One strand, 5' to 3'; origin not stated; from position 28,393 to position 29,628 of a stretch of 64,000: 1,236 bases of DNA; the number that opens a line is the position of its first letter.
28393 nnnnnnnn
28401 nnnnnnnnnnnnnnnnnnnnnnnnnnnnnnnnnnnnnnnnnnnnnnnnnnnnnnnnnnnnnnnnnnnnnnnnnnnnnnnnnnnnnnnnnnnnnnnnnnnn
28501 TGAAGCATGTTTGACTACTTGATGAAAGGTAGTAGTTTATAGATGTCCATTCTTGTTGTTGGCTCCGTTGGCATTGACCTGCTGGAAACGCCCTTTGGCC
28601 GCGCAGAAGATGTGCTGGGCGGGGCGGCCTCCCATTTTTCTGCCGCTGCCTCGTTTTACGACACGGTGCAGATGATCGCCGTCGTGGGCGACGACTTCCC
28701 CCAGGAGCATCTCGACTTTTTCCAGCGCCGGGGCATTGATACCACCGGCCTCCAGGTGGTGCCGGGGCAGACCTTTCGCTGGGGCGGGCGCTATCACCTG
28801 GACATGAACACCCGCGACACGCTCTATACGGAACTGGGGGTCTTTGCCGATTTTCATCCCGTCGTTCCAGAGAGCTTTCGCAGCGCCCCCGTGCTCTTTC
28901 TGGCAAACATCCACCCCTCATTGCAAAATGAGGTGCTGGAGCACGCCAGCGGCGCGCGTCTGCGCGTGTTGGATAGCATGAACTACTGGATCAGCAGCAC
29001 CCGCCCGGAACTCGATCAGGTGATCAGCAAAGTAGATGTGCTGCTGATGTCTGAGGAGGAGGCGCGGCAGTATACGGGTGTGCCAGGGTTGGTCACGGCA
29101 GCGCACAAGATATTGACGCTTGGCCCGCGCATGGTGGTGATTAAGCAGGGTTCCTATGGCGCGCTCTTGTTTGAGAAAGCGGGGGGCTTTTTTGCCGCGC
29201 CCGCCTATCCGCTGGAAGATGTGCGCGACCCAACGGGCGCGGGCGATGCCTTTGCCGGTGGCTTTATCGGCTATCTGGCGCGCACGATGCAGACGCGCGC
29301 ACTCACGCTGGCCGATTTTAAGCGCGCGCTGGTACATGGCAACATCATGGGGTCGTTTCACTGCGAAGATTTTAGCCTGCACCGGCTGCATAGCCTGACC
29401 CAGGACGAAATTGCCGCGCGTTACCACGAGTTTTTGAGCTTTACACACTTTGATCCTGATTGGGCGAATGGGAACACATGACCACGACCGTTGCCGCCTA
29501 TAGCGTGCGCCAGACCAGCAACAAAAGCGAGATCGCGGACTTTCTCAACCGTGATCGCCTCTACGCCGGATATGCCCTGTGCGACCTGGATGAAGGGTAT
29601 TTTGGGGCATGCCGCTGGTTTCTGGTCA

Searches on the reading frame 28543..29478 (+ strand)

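Call 91: search_protein_families(library=pfam, proteins=[window:28543-29478:+], max_evalue=0.00001)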
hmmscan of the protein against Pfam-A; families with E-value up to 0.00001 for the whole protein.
window:28543-29478:+ (312 aa): 1 family
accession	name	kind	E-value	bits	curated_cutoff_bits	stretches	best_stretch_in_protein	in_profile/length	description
PF00294.29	PfkB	-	2.4e-27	96.5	25.8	1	22-250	32-274/302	pfkB family carbohydrate kinase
